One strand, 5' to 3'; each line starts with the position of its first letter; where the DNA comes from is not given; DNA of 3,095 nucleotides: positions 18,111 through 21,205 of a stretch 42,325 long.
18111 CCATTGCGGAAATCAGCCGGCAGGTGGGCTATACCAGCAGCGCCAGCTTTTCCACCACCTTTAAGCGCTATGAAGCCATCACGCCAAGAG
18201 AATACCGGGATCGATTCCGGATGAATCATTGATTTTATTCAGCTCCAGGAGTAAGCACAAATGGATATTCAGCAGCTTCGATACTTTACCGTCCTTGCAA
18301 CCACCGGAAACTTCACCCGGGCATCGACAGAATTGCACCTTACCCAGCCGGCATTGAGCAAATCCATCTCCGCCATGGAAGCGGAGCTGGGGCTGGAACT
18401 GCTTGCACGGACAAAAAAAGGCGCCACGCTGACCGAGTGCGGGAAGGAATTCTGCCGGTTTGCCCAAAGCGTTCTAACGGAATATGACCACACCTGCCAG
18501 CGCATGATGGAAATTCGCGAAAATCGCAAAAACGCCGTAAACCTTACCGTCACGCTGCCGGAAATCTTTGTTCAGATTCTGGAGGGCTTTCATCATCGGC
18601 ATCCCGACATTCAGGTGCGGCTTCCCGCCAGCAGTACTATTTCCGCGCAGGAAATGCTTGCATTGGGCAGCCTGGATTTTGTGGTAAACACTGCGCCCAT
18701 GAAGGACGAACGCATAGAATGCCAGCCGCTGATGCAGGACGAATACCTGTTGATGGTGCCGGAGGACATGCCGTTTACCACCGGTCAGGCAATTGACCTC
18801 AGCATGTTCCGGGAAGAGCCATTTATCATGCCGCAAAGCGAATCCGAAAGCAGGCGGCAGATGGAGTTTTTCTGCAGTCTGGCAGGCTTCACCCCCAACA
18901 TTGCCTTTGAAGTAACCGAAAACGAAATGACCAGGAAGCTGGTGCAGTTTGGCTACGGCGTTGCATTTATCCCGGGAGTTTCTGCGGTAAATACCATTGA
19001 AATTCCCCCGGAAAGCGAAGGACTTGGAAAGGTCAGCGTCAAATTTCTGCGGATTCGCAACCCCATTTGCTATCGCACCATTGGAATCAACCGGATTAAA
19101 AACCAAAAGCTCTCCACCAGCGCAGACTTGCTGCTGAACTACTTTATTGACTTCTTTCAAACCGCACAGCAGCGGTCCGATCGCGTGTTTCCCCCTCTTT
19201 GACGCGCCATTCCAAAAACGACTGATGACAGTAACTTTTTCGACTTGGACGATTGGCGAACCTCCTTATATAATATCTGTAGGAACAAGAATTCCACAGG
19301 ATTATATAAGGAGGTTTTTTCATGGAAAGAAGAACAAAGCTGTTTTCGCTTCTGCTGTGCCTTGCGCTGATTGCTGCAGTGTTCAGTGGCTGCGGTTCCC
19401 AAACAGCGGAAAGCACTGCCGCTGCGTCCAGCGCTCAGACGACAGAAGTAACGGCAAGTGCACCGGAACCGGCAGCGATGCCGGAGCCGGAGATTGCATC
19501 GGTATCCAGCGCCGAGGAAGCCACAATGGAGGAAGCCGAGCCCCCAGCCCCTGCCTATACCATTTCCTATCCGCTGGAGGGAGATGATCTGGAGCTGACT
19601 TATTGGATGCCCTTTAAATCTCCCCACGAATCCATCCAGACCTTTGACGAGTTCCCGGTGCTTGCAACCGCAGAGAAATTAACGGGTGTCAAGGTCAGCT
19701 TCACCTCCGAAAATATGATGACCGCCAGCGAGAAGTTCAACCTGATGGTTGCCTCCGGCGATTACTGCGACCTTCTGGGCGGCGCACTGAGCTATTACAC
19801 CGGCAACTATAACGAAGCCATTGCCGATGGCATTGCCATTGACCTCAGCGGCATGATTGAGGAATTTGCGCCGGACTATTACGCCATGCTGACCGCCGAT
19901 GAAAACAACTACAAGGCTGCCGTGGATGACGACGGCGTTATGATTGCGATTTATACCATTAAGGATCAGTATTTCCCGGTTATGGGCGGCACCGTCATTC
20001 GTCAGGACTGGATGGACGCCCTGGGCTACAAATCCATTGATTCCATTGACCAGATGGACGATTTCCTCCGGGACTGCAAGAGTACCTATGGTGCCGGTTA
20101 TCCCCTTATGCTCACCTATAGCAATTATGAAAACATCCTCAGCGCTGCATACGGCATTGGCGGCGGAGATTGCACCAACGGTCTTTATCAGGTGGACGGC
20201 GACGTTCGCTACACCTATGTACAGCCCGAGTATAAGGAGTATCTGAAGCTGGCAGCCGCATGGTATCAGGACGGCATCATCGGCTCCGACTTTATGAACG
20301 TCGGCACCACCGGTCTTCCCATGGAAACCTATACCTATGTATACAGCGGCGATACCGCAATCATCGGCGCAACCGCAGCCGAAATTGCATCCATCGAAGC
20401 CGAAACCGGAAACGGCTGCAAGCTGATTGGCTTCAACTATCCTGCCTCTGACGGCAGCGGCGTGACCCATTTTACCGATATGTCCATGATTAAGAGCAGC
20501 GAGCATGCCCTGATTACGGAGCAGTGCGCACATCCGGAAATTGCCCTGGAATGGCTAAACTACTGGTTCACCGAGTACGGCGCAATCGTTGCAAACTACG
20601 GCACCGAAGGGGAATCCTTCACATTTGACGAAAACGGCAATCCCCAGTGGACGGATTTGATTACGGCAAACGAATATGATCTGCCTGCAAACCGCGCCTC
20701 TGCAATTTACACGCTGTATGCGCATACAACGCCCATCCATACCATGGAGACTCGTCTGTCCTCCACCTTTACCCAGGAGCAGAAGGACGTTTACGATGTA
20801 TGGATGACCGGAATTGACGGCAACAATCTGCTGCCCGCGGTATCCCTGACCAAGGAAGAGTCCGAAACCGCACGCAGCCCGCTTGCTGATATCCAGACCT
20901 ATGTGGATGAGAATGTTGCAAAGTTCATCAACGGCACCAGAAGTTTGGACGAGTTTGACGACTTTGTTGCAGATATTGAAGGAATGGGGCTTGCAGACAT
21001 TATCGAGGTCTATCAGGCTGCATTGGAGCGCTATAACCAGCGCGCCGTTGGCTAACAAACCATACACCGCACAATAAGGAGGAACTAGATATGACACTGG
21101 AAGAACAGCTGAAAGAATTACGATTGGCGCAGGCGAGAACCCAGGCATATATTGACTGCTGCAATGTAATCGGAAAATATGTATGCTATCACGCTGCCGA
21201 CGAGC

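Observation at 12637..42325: Five-fold iterated module of orphan solute-binding lipoprotein, NTF2/SnoaL-like paralogs and a dedicated regulator, with no importer membrane components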

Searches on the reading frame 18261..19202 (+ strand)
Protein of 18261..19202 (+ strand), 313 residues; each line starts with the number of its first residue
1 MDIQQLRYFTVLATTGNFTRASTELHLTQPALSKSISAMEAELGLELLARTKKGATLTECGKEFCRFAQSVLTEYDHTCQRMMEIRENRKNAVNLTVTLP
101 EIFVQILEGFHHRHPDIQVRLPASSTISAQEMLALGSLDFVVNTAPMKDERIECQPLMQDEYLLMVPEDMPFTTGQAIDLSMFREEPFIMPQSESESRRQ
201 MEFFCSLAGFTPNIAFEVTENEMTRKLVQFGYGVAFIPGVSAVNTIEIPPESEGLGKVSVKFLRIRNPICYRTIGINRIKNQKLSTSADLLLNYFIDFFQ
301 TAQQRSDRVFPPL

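Call 6: search_protein_families(library=pfam, proteins=[window:18261-19202:+], max_evalue=0.01)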
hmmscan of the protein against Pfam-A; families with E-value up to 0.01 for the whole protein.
window:18261-19202:+ (313 aa): 2 families
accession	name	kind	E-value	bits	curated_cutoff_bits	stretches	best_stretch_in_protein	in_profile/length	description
PF03466.25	LysR_substrate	-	2.2e-31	109.3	28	1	100-244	18-162/209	LysR substrate binding domain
PF00126.33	HTH_1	-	4.5e-20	71.8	26.6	1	3-61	1-59/60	Bacterial regulatory helix-turn-helix protein, lysR family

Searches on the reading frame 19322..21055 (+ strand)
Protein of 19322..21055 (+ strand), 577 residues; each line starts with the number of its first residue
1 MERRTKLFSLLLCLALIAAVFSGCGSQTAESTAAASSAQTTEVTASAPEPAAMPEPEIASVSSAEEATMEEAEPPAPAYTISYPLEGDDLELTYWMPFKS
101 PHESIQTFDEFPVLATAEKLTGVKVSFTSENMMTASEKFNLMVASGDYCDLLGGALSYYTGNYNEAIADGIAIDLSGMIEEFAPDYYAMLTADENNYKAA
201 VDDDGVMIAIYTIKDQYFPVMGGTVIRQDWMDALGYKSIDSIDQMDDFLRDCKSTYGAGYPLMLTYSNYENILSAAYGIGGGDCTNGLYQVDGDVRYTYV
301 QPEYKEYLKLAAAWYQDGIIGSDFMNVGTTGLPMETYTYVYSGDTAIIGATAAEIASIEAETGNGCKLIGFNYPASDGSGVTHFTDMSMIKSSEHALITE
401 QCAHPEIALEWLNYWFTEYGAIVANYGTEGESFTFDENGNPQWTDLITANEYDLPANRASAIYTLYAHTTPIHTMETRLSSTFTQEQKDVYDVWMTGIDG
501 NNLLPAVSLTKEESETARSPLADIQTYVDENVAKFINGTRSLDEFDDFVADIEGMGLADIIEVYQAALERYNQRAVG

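Call 5: search_protein_families(library=pfam, proteins=[window:19322-21055:+], max_evalue=0.1)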
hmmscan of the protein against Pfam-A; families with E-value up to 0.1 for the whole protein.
window:19322-21055:+ (577 aa): 0 families

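Call 12: find_encoding_contigs(protein=window:19322-21055:+, flank=10000, max_places=6)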
Protein window:19322-21055:+ (577 aa): 3 contigs read that carry it; 2 places shown.
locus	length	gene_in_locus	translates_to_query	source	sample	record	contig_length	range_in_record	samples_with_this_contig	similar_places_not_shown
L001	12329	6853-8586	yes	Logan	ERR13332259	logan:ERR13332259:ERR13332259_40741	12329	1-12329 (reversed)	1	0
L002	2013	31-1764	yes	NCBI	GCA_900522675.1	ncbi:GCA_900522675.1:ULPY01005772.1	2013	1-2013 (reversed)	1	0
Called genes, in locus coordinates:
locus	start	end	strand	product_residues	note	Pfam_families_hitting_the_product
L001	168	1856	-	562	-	PF13416:SBP_bac_8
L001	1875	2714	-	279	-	PF13577:SnoaL_4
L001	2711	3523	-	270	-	PF13577:SnoaL_4 (weak)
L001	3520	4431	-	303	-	PF13577:SnoaL_4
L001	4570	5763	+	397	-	PF12833:HTH_18, PF00165:HTH_AraC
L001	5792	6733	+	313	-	PF00126:HTH_1, PF03466:LysR_substrate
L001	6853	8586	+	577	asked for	-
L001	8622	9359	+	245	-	PF13577:SnoaL_4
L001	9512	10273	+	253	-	PF00106:adh_short, PF08659:KR, PF01370:Epimerase (weak), PF13561:adh_short_C2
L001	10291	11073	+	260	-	PF00106:adh_short, PF08659:KR, PF13561:adh_short_C2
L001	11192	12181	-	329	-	PF00126:HTH_1, PF03466:LysR_substrate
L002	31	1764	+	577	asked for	-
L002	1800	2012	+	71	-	?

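Call 25: search_solved_structures(query=A2, max_evalue=0.01)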
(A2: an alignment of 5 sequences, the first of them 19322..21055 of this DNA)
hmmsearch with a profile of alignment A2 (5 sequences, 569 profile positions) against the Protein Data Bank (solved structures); distinct sequences matched with E-value up to 0.01: 14.
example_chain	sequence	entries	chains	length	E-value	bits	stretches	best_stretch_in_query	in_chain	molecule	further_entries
5xs8_A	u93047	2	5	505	6.2e-54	186.7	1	109-564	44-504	Extracellular solute-binding protein family 1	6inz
5gx8_A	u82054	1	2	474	5e-53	183.8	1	109-559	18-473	Extracellular solute-binding protein family 1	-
5gub_A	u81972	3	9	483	5e-53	183.7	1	109-559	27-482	Extracellular solute-binding protein family 1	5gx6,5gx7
1j1n_A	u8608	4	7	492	7.2e-51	176.6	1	109-563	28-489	AlgQ2 | Macromolecule-Binding Periplasmic Protein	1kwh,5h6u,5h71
3vlu_A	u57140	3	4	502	7.2e-51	176.6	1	108-562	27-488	AlgQ1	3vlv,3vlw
6jhx_A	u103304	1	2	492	8e-51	176.5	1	109-563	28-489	AlgQ2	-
1y3n_A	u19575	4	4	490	8.8e-51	176.3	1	108-562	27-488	AlgQ1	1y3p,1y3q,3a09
4tqu_Q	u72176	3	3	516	1.2e-50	175.9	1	108-563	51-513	AlgQ2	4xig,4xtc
5g62_A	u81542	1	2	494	4.9e-37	131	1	105-566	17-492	ABC TRANSPORTER, SUBSTRATE-BINDING PROTEIN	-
5g5y_A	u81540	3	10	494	8e-37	130.3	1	105-566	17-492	ABC TRANSPORTER, SUBSTRATE-BINDING PROTEIN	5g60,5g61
5g5z_A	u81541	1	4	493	1.2e-36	129.7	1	105-566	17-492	ABC TRANSPORTER, SUBSTRATE-BINDING PROTEIN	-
9pmy_A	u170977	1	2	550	3.7e-24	88.5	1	86-429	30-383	Extracellular solute-binding protein family 1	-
3omb_A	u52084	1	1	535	1.3e-22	83.3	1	105-564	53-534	Extracellular solute-binding protein, family 1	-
6fth_A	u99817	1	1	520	1.4e-22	83.2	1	107-565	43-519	Extracellular solute-binding protein, family 1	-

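Call 46: search_protein_families(library=ncbifam, proteins=[window:19322-21055:+], max_evalue=0.01)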
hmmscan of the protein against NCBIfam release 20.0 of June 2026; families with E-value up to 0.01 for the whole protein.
window:19322-21055:+ (577 aa): 0 families

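Call 54: find_homologous_proteins(query=A2, max_evalue=1e-10)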
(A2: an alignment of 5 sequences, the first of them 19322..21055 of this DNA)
Query A2 (5 sequences) (577 aa, profile of the alignment): 152 proteins with E <= 1e-10 among 8000 candidates; the best 120 are listed.
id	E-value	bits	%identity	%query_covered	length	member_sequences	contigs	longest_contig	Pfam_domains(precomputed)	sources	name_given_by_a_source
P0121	4.8e-257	872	99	100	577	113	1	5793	-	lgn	-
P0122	1.2e-220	752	80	100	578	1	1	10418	-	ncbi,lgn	-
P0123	8.9e-210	716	74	100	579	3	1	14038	-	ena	-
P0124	1.6e-209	715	74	100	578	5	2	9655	-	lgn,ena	-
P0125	8.2e-209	713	73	99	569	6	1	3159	-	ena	-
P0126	1.0e-208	713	76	100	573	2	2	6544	-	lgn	-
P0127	5.4e-207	707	72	99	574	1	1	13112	-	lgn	-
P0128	1.9e-204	699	30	98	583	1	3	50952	-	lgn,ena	-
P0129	1.5e-203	696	72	99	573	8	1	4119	-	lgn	-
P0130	1.4e-200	686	75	91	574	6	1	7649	-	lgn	-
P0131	2.4e-191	655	30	82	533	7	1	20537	PF01547.31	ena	-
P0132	1.6e-171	590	75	77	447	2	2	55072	-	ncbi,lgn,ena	-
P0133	1.0e-153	531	44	99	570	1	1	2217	-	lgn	-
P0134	8.5e-150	518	44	99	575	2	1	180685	-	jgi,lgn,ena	-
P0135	5.7e-137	476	33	83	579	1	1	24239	PF01547.31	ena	-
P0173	2.6e-120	421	33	99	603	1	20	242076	-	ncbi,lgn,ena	-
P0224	1.0e-85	307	29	84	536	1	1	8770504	PF13416.12,PF01547.31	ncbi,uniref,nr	ncbi:extracellular solute-binding protein [Paenibacillus hamazuiensis]|uniref:extracellular solute-b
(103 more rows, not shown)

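Call 55: find_encoding_contigs(protein=P0173, flank=7000, max_places=4)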
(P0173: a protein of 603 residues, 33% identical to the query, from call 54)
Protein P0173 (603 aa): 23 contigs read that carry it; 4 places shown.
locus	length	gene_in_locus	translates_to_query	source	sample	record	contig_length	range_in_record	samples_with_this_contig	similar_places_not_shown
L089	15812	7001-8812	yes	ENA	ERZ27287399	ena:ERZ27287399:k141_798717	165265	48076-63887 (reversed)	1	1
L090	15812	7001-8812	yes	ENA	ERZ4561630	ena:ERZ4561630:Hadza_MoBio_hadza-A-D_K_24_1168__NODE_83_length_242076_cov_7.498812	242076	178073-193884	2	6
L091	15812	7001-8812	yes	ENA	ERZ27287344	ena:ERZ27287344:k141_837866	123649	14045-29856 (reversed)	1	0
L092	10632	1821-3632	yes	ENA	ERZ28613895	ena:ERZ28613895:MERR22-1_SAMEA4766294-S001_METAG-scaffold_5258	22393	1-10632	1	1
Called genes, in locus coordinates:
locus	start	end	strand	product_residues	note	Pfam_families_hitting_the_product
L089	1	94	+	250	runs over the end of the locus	PF02698:DUF218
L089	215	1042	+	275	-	PF03308:MeaB (faint), PF10609:ParA, PF13614:AAA_31 (weak), PF01656:CbiA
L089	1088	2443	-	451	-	PF07969:Amidohydro_3 (weak), PF01979:Amidohydro_1, PF07969:Amidohydro_3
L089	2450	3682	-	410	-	PF05697:Trigger_N, PF00254:FKBP_C, PF05698:Trigger_C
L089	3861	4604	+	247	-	PF06738:ThrE, PF12821:ThrE_2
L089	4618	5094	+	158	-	PF12821:ThrE_2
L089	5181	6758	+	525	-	PF00890:FAD_binding_2, PF01266:DAO (faint), PF03486:HI0933_like (faint), PF13450:NAD_binding_8 (faint)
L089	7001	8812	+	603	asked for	-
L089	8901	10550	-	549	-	PF01368:DHH, PF00571:CBS, PF07085:DRTGG, PF00571:CBS (weak), PF02833:DHHA2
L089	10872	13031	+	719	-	PF13510:Fer2_4, PF10588:NADH-G_4Fe-4S_3, PF13187:Fer4_9, PF12838:Fer4_7, PF22117:Fer4_Nqo3, PF14691:Fer4_20, PF07992:Pyr_redox_2, PF13450:NAD_binding_8, +18 more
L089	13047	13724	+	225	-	PF10589:NADH_4Fe-4S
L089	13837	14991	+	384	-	PF01979:Amidohydro_1, PF07969:Amidohydro_3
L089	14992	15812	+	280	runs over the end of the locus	PF05681:Fumerase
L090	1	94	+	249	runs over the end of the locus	PF02698:DUF218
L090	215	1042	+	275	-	PF03308:MeaB (faint), PF10609:ParA, PF13614:AAA_31 (weak), PF01656:CbiA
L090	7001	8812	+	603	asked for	-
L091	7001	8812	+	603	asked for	-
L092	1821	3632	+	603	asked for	-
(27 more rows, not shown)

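Call 56: find_encoding_contigs(protein=P0224, flank=6000, max_places=1)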
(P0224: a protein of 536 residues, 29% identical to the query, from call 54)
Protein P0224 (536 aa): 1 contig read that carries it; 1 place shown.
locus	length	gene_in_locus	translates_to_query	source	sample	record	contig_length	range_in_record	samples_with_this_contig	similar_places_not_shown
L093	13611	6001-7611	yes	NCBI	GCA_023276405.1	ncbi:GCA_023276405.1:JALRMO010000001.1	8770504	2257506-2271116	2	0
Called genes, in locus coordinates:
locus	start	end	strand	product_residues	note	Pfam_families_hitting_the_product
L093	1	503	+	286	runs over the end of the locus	PF00398:RrnaAD, PF13649:Methyltransf_25, PF13847:Methyltransf_31 (weak)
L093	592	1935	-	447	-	PF00324:AA_permease, PF13520:AA_permease_2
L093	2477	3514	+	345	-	PF13379:NMT1_2, PF09084:NMT1, PF12974:Phosphonate-bd (weak)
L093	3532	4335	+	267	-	PF00528:BPD_transp_1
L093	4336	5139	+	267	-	PF00005:ABC_tran, PF13304:AAA_21 (faint)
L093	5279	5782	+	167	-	-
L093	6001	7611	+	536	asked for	PF01547:SBP_bac_1, PF13416:SBP_bac_8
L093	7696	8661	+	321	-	PF00528:BPD_transp_1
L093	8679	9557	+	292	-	PF00528:BPD_transp_1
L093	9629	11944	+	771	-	PF02743:dCache_1, PF17853:GGDEF_2, PF00165:HTH_AraC (faint), PF12833:HTH_18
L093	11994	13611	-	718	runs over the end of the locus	PF00580:UvrD-helicase, PF13245:AAA_19 (faint), PF13361:UvrD_C (faint), PF13538:UvrD_C_2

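Call 59: find_related_loci(query=A6, collection=metagenome_contigs, flank=8000)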
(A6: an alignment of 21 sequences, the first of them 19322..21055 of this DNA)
Query A6 (577 aa) in metagenome_contigs; peptide patterns used: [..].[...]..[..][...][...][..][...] (x = any residue, [..] = any of these).
599 stretches matched a pattern (row limit reached: there are more); 372 encode a relative of the query (tblastn E <= 1e-3); the best 80 are kept; 80 distinct loci.
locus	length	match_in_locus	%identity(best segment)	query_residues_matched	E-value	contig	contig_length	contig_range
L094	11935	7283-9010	95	1-577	0e+0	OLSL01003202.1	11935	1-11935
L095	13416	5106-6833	95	1-577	0e+0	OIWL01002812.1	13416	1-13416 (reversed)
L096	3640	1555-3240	34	19-571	1e-79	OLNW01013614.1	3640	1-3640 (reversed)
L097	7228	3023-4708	33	19-571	1e-76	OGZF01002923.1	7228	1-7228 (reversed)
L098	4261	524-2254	33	2-574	2e-76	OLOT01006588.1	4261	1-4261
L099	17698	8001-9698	31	1-571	2e-75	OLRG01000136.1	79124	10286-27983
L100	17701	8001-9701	32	6-574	2e-74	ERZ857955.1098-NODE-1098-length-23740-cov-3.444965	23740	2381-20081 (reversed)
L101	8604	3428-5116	30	1-574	7e-72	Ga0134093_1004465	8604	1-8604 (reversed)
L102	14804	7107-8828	31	4-571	2e-70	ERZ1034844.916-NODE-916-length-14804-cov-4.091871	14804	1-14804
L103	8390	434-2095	29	1-574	5e-70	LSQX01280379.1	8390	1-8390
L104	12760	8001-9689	28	1-574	1e-69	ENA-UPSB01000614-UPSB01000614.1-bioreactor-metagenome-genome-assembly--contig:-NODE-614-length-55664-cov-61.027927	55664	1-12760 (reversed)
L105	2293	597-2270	32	19-573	1e-69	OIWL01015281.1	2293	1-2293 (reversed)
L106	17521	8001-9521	28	10-574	6e-68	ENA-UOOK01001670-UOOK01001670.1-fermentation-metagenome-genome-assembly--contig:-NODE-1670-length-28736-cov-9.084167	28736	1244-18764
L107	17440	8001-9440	32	88-576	2e-67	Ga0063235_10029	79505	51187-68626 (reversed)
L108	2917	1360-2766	31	84-574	4e-68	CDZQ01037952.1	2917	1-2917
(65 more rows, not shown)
